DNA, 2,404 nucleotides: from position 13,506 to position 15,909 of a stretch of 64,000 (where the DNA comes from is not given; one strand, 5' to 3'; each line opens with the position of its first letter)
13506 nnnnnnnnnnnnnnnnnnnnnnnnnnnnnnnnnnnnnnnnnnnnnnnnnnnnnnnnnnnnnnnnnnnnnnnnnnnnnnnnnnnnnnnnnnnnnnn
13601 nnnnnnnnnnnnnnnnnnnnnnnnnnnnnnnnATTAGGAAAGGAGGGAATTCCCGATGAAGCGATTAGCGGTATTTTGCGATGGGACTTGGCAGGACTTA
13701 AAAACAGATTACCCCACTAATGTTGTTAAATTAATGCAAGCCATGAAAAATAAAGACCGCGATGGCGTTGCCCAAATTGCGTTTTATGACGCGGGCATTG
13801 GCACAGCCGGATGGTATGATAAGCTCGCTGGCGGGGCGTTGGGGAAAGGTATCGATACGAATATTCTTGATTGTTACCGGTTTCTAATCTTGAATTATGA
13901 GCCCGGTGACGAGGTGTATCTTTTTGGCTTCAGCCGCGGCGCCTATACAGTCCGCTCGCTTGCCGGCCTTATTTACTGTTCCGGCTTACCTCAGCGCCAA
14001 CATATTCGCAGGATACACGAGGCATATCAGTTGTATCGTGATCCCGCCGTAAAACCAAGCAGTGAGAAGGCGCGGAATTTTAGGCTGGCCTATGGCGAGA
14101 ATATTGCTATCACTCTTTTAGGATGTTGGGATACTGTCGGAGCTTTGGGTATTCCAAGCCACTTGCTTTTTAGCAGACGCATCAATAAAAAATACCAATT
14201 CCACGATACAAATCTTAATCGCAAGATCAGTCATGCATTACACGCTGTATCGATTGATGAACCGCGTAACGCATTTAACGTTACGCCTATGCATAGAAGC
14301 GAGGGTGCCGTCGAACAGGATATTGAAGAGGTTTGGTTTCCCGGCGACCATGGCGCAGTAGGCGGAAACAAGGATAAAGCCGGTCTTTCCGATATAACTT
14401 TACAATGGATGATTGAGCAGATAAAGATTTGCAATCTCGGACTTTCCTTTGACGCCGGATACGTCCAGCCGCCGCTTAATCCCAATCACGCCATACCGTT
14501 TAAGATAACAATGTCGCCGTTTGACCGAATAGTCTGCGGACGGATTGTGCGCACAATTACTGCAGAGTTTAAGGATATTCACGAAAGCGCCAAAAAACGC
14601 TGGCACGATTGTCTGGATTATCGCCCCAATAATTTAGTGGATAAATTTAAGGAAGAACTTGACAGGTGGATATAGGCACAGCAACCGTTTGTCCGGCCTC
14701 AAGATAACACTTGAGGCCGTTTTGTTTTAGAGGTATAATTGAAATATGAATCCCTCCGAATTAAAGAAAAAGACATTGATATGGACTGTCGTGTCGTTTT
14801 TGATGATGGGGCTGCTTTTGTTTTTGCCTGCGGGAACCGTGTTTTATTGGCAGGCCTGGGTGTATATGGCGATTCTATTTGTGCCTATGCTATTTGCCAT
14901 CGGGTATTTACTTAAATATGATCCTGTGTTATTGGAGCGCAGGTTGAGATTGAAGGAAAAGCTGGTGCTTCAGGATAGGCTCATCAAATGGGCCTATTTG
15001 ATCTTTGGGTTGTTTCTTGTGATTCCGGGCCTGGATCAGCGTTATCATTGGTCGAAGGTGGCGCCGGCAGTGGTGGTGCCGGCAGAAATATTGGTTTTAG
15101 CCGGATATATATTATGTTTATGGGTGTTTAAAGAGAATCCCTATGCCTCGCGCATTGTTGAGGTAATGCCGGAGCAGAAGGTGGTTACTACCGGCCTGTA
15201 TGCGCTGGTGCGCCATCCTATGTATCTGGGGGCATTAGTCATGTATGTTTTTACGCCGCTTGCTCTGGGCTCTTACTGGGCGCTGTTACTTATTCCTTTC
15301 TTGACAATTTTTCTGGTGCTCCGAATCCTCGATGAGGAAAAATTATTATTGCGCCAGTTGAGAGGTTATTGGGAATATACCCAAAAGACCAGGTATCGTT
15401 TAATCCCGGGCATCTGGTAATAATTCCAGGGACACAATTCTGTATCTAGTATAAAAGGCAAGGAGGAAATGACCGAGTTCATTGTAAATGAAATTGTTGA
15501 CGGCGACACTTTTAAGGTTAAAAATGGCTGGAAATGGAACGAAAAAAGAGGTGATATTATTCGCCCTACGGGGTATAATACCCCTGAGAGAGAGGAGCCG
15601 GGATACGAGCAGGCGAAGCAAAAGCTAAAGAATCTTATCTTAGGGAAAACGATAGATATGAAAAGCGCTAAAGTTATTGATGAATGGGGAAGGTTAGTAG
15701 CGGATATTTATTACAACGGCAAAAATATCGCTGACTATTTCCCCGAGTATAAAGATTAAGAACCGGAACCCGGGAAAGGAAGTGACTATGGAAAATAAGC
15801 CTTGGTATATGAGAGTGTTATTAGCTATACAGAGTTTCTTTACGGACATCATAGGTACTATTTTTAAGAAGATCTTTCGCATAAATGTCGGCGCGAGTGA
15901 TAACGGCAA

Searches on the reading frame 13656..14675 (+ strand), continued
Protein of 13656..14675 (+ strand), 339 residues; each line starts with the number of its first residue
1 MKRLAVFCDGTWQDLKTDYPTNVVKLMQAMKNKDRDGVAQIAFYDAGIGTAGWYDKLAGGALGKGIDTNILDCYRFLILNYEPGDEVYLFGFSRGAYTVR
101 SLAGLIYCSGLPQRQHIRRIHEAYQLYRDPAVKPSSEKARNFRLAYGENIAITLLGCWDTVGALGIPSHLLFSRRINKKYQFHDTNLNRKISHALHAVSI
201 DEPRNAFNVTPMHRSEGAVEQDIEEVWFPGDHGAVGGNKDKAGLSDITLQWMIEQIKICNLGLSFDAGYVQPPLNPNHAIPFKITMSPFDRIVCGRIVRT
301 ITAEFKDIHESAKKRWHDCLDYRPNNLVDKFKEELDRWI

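Call 32: search_solved_structures(query=A3, max_evalue=0.01, show_alignments=2)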
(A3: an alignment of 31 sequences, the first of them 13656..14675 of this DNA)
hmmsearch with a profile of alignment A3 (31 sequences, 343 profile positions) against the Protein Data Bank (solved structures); distinct sequences matched with E-value up to 0.01: 2.
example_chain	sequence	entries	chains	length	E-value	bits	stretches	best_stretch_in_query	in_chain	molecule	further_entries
9j3f_A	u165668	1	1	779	6.7e-06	28.8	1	149-322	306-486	Tle1 phospholipase domain-containing protein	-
4o5p_A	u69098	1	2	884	2.6e-05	26.8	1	147-284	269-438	Uncharacterized protein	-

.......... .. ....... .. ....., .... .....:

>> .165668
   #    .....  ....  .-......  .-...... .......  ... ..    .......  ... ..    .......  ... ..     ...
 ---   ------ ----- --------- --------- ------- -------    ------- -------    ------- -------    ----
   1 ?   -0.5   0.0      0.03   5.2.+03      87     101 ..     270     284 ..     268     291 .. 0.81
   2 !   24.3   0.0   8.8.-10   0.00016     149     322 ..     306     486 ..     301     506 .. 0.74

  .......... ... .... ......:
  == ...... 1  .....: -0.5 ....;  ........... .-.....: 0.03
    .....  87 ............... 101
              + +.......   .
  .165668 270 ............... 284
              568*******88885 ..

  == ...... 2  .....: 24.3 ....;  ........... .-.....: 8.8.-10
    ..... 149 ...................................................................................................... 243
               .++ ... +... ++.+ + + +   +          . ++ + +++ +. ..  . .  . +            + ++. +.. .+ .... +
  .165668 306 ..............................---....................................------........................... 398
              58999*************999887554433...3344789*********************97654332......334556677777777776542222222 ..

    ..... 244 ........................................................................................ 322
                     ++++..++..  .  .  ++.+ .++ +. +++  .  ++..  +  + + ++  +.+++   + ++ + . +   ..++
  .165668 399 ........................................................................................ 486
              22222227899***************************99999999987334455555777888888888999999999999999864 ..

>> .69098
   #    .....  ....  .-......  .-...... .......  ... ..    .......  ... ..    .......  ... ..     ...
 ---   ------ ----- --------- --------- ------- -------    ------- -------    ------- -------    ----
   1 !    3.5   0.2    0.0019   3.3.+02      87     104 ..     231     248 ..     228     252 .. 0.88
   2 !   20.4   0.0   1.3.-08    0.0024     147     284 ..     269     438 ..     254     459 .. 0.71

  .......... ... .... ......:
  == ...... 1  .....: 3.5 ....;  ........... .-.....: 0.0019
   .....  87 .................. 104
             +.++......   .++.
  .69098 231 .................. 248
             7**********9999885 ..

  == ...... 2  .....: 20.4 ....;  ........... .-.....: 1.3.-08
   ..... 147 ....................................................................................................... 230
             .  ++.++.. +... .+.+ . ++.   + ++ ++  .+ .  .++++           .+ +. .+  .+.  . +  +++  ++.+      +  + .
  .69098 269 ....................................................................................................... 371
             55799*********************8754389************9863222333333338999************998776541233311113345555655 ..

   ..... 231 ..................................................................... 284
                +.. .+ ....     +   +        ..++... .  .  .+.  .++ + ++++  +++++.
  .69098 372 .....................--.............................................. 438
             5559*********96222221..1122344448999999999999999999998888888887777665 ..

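Call 57: find_related_loci(query=A3, collection=metagenome_contigs, flank=10000)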
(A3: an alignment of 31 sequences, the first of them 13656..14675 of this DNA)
Query A3 (339 aa) in metagenome_contigs; peptide patterns used: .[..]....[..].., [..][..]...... (x = any residue, [..] = any of these).
600 stretches matched a pattern (row limit reached: there are more); 542 encode a relative of the query (tblastn E <= 1e-3); the best 80 are kept; 80 distinct loci.
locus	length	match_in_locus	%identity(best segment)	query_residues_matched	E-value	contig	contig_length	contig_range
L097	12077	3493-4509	69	1-338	8e-155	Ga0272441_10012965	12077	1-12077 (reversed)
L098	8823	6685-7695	54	1-336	1e-114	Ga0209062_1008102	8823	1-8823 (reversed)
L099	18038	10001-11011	54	1-335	1e-112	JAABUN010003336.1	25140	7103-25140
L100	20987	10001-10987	54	1-327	1e-111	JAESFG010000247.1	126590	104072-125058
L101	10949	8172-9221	54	1-338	3e-111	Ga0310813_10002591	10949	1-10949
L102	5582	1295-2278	53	2-327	6e-111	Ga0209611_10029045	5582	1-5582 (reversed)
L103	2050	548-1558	54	1-335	7e-115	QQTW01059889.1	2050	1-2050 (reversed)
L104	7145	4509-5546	52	1-327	7e-108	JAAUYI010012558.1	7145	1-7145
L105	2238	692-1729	52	1-327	6e-113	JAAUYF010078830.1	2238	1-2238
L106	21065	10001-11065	51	1-336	3e-106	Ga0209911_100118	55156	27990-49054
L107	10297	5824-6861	52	1-327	3e-106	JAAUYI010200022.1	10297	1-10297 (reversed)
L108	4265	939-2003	49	1-337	7e-104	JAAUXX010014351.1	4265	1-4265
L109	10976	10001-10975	53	1-323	8e-102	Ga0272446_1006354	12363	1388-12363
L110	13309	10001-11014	47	1-338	1e-101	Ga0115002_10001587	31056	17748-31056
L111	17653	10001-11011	51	1-328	5e-101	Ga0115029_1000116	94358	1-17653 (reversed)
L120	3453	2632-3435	57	1-266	5e-99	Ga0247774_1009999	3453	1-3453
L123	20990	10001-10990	48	2-327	3e-93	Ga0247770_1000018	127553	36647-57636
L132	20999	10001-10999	49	3-318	8e-83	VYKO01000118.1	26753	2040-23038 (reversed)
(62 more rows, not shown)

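Call 60: search_protein_families(library=pfam, proteins=[L123:11076-12755:+, L123:13004-14206:+, L132:8742-9470:-, L120:560-1999:+], max_evalue=0.001)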
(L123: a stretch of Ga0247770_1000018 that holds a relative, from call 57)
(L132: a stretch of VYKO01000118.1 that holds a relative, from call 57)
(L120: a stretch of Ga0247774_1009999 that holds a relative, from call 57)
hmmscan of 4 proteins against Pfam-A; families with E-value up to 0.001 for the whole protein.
L123:11076-12755:+ (559 aa): 1 family
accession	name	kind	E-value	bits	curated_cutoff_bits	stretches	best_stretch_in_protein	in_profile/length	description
PF03098.20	An_peroxidase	-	8.2e-53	180.2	25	1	165-544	143-522/530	Animal haem peroxidase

L123:13004-14206:+ (400 aa): 0 families

L132:8742-9470:- (242 aa): 0 families

L120:560-1999:+ (479 aa): 3 families
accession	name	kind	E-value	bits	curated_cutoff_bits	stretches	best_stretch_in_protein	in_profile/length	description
PF07690.21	MFS_1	-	4.5e-26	92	33.4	2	279-463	6-179/347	Major Facilitator Superfamily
PF12832.13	MFS_1_like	-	2.3e-16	60.3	25.2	1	71-428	23-362/373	MFS_1 like family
PF01306.25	LacY_symp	-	1.2e-06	28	24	1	271-428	4-158/413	LacY proton/sugar symporter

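Call 71: search_protein_families(library=padloc, proteins=[window:13656-14675:+], max_evalue=0.01)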
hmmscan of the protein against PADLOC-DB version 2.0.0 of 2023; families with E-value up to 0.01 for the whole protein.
window:13656-14675:+ (339 aa): 0 families

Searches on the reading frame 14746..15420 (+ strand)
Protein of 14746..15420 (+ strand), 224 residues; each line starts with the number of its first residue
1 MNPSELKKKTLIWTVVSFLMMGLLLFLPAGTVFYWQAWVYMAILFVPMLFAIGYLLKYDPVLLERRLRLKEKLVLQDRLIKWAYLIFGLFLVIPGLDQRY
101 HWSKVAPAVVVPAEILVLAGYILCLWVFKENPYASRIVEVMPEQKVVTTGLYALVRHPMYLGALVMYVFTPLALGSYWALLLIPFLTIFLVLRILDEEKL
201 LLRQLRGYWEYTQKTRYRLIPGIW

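Call 3: search_protein_families(library=pfam, proteins=[window:14746-15420:+], max_evalue=0.01)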
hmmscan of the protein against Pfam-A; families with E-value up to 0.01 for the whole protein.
window:14746-15420:+ (224 aa): 4 families
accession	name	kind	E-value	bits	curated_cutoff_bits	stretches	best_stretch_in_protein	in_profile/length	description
PF04140.19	ICMT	-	1e-10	42.3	24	1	116-201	4-93/95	Isoprenylcysteine carboxyl methyltransferase (ICMT) family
PF04191.18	PEMT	-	4e-10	40.5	25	1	114-201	7-98/105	Phospholipid methyltransferase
PF06966.17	DUF1295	-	0.0053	16.7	20.4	1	143-194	152-208/235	Protein of unknown function (DUF1295)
PF02544.21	Steroid_dh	-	0.0063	16.9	22.6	1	141-224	71-150/150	3-oxo-5-alpha-steroid 4-dehydrogenase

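Call 4: search_protein_families(library=ncbifam, proteins=[window:14746-15420:+], max_evalue=0.01)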
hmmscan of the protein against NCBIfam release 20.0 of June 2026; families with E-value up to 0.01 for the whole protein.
window:14746-15420:+ (224 aa): 3 families
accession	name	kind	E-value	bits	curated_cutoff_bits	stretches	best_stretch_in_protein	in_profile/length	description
NF040696.1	isopcys_mtase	equivalog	4.8e-12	46.1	160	1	81-223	42-190/190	protein-S-isoprenylcysteine O-methyltransferase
TIGR04571.1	LmtA_Leptospira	exception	1.1e-05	25.4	325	1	146-204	88-146/252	lipid A Kdo2 1-phosphate O-methyltransferase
NF045656.1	MeththiolMtaseMddA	equivalog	3.7e-05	23.1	270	1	143-214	162-232/238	methanethiol S-methyltransferase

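Call 71: search_protein_families(library=padloc, proteins=[window:14746-15420:+], max_evalue=0.01)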
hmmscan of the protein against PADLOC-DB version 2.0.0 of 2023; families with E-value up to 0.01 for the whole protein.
window:14746-15420:+ (224 aa): 0 families

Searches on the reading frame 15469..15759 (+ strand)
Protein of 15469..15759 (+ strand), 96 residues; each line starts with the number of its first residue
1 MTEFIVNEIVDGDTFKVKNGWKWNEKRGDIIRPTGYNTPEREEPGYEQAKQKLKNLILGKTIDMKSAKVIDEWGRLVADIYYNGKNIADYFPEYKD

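Call 3: search_protein_families(library=pfam, proteins=[window:15469-15759:+], max_evalue=0.01)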
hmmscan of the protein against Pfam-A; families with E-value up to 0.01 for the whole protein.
window:15469-15759:+ (96 aa): 1 family
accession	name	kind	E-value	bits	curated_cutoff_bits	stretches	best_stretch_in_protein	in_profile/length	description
PF00565.23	SNase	-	4.2e-05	24.4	21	1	36-88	7-65/107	Staphylococcal nuclease homologue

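Call 4: search_protein_families(library=ncbifam, proteins=[window:15469-15759:+], max_evalue=0.01)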
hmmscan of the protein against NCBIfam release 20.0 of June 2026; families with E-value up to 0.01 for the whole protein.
window:15469-15759:+ (96 aa): 1 family
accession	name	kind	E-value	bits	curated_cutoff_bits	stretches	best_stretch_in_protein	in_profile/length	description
NF047969.1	CaNuclEcnA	equivalog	0.0012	18.8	180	0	48-89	72-112/151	calcium-activated nuclease EcnA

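Call 71: search_protein_families(library=padloc, proteins=[window:15469-15759:+], max_evalue=0.01)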
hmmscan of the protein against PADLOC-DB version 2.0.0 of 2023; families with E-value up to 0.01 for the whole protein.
window:15469-15759:+ (96 aa): 1 family
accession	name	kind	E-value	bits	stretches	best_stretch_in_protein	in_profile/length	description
PDLC01096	C3a212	-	0.0094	13.2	0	5-87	49-135/279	SNc+LTD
